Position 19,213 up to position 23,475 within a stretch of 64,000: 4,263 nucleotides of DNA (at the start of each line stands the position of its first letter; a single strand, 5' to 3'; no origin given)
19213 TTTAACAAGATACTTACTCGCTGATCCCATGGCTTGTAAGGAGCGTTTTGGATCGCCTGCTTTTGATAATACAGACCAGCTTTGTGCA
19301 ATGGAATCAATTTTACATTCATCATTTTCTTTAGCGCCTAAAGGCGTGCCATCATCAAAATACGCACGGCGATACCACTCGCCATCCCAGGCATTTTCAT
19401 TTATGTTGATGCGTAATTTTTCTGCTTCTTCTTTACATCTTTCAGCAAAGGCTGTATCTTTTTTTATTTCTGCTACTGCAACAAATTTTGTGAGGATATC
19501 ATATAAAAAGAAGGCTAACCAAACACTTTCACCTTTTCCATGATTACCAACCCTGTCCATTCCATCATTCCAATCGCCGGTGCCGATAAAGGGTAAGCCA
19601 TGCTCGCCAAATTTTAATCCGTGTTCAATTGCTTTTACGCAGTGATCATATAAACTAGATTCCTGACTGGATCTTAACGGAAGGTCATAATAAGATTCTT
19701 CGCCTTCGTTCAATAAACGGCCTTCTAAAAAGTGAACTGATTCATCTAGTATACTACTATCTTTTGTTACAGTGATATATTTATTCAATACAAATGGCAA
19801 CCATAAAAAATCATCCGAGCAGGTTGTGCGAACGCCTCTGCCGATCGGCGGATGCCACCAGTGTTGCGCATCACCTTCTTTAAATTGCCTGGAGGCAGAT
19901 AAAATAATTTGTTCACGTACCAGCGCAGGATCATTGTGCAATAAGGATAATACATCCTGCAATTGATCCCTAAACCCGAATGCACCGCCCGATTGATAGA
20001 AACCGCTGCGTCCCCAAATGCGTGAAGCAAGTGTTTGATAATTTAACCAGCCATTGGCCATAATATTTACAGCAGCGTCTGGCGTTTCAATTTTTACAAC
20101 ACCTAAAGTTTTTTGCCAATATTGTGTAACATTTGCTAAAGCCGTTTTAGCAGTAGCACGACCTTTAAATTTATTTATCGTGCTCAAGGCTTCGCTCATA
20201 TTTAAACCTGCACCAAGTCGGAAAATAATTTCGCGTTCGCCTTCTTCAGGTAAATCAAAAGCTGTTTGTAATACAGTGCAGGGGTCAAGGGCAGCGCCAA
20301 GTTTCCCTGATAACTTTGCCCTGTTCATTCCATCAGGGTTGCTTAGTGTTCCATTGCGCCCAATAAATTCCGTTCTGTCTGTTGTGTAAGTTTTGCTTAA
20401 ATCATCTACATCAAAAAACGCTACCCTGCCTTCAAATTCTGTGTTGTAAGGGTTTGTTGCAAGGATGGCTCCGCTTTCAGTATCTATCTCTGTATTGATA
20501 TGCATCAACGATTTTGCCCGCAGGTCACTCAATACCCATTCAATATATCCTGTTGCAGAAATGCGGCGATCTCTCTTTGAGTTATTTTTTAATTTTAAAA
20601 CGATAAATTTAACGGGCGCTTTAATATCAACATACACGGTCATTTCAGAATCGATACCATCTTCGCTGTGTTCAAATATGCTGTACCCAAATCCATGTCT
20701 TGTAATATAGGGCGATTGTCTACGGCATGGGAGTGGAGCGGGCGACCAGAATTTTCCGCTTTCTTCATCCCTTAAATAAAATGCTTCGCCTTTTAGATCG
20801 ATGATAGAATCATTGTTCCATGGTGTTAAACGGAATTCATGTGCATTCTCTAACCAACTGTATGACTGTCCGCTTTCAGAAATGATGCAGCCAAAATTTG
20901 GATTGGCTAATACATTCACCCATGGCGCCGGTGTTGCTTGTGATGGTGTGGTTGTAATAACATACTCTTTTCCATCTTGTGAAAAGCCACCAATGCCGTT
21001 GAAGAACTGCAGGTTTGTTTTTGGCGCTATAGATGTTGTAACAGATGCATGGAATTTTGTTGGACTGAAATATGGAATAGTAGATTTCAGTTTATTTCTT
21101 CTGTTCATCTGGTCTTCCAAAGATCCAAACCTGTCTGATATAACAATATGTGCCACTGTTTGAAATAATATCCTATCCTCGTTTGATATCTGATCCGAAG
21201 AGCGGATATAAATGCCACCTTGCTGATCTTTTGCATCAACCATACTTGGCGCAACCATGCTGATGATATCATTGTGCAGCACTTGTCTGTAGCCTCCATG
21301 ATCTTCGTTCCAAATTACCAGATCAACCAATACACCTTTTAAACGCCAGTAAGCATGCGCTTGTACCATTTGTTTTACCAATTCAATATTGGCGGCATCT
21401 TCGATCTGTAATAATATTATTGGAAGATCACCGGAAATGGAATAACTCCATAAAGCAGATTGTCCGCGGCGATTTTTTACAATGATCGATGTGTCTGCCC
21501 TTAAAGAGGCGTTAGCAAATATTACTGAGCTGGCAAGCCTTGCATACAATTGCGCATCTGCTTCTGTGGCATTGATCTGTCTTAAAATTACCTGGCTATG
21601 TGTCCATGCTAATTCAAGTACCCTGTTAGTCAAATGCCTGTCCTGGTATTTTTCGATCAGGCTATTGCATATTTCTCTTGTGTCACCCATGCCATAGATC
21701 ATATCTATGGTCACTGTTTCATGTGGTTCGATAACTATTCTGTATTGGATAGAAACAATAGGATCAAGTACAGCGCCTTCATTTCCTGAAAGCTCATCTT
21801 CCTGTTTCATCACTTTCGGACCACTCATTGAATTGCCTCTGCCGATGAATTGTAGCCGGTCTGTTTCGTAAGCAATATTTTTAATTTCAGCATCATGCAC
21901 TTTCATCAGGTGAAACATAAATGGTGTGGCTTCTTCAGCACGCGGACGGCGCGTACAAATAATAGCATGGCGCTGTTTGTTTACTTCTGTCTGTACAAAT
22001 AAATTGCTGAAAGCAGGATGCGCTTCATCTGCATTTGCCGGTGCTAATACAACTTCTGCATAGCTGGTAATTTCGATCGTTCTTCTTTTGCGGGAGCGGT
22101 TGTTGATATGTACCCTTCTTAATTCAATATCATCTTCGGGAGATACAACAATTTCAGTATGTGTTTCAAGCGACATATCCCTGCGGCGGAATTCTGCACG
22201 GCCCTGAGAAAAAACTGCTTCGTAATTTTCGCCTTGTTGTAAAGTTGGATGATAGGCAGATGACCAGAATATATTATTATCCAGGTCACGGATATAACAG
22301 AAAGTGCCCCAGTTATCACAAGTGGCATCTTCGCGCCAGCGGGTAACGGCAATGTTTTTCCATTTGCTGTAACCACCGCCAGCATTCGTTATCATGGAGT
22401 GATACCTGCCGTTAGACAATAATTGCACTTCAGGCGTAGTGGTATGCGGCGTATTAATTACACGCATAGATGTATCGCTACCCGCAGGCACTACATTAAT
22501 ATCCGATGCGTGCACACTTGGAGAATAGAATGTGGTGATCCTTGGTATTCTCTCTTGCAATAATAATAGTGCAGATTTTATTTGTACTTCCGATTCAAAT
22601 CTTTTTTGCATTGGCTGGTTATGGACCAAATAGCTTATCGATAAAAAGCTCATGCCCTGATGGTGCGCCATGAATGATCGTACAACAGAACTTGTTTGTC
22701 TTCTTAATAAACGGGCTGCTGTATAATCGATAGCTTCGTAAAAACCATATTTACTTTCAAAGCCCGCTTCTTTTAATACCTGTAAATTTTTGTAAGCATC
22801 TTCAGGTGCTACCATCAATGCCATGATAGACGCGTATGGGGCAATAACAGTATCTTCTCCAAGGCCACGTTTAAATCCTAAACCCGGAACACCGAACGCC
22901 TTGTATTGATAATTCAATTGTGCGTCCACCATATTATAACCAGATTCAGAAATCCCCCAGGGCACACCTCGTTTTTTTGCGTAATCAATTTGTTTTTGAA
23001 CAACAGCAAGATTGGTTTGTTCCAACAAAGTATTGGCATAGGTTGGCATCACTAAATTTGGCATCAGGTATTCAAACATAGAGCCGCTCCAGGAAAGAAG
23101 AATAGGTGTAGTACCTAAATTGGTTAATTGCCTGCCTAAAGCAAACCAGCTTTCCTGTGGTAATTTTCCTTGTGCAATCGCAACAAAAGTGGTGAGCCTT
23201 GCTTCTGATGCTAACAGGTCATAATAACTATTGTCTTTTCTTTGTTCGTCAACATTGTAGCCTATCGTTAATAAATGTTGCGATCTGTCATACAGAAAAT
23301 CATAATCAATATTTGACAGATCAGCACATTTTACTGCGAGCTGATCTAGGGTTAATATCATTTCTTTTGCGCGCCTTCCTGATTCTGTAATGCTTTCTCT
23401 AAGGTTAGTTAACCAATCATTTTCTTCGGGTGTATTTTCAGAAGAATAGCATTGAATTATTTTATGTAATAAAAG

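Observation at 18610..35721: Cyclic beta-1,2-glucan synthase locus in a Bacteroidota genome, paired with a divergent sensor/cytoplasmic-hydrolase operon and no exporter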

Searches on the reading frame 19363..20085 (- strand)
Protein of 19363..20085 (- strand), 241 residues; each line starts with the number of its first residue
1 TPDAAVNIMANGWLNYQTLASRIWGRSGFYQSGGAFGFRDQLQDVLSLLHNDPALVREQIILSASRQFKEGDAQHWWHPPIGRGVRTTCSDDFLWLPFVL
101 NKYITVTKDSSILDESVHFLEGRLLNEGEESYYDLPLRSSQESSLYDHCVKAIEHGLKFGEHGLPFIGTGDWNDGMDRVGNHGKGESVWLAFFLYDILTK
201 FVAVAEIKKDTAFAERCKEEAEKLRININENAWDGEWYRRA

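Call 33: search_solved_structures(query=window:19363-20085:-, max_evalue=1e-10, show_alignments=2)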
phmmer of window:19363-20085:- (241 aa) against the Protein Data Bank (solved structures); distinct sequences matched with E-value up to 1e-10: 15.
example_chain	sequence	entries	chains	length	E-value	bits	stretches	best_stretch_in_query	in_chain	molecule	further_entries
8rf9_A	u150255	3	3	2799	2.8e-73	249.7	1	1-240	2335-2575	Cyclic beta 1-2 glucan synthetase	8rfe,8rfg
8rf0_A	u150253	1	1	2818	2.9e-73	249.7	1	1-240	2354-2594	Cyclic beta-(1,2)-glucan synthase NdvB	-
3afj_A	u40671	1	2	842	4.4e-21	78.7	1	3-241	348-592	Cellobiose Phosphorylase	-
2cqs_A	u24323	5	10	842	5.2e-21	78.4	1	3-241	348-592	Cellobiose Phosphorylase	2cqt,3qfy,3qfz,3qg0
3act_A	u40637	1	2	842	5.2e-21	78.4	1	3-241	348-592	Cellobiose Phosphorylase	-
3s4c_A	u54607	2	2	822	1.4e-20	77.1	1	3-241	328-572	Lactose Phosphorylase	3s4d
3rrs_A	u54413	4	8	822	1.6e-20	76.8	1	3-241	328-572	Cellobiose phosphorylase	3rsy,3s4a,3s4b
8ho9_A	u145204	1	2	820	2.1e-20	76.4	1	3-240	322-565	Cellobiose phosphorylase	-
8hob_A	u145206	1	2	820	5.1e-20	75.2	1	3-240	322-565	Cellobiose phosphorylase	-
3acs_A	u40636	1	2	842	9.6e-20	74.3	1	3-241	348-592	Cellobiose Phosphorylase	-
3qde_A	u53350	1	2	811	1.1e-19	74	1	3-239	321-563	Cellobiose phosphorylase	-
8ho7_A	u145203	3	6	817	1.2e-19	74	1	3-239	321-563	Cellobiose phosphorylase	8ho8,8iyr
1v7v_A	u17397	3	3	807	1.5e-15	60.6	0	2-79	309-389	chitobiose phosphorylase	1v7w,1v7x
8bou_A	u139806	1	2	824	4.6e-15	59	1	1-235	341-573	N,N'-diacetylchitobiose phosphorylase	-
4zle_A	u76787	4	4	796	1.2e-14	57.6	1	38-240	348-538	Putative b-glycan phosphorylase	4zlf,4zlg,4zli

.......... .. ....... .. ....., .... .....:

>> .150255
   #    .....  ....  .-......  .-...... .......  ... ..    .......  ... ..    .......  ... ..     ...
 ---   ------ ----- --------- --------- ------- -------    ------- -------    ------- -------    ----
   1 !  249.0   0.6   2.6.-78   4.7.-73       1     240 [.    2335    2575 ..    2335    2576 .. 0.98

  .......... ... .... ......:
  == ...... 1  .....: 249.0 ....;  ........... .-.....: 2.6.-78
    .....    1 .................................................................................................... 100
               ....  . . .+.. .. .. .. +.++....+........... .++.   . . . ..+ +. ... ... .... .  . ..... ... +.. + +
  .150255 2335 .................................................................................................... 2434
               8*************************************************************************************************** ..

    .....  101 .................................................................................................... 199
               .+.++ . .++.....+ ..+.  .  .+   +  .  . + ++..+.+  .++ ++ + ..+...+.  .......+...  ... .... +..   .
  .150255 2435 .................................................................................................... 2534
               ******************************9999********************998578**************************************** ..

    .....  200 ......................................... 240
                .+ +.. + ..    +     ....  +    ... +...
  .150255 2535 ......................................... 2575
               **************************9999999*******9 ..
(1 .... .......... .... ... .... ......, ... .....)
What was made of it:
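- On Cyclic beta-1,2-glucan synthase (Cgs/ChvB/NdvB; GT84-GH189-GH94): D2459 and D2593 (call 33).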

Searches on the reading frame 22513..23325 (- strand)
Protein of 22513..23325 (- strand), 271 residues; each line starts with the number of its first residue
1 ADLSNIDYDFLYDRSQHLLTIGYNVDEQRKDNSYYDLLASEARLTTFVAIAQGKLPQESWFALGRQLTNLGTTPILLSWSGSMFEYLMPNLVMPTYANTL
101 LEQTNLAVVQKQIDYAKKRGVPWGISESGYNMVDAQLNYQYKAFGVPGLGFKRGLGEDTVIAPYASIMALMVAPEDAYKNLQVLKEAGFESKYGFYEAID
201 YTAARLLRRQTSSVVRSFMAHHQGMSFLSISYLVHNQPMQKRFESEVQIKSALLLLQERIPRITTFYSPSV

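Call 35: search_solved_structures(query=window:22513-23325:-, max_evalue=1e-10, show_alignments=3)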
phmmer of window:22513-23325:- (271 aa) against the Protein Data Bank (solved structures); distinct sequences matched with E-value up to 1e-10: 3.
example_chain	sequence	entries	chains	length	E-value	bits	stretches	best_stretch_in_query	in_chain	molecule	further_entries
8wy1_A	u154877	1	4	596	1.2e-85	290.4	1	6-262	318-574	Glycosyltransferase 36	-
8rf9_A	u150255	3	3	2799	2.7e-75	256.5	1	5-264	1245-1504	Cyclic beta 1-2 glucan synthetase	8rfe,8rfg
8rf0_A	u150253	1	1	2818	2.7e-75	256.5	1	5-264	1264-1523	Cyclic beta-(1,2)-glucan synthase NdvB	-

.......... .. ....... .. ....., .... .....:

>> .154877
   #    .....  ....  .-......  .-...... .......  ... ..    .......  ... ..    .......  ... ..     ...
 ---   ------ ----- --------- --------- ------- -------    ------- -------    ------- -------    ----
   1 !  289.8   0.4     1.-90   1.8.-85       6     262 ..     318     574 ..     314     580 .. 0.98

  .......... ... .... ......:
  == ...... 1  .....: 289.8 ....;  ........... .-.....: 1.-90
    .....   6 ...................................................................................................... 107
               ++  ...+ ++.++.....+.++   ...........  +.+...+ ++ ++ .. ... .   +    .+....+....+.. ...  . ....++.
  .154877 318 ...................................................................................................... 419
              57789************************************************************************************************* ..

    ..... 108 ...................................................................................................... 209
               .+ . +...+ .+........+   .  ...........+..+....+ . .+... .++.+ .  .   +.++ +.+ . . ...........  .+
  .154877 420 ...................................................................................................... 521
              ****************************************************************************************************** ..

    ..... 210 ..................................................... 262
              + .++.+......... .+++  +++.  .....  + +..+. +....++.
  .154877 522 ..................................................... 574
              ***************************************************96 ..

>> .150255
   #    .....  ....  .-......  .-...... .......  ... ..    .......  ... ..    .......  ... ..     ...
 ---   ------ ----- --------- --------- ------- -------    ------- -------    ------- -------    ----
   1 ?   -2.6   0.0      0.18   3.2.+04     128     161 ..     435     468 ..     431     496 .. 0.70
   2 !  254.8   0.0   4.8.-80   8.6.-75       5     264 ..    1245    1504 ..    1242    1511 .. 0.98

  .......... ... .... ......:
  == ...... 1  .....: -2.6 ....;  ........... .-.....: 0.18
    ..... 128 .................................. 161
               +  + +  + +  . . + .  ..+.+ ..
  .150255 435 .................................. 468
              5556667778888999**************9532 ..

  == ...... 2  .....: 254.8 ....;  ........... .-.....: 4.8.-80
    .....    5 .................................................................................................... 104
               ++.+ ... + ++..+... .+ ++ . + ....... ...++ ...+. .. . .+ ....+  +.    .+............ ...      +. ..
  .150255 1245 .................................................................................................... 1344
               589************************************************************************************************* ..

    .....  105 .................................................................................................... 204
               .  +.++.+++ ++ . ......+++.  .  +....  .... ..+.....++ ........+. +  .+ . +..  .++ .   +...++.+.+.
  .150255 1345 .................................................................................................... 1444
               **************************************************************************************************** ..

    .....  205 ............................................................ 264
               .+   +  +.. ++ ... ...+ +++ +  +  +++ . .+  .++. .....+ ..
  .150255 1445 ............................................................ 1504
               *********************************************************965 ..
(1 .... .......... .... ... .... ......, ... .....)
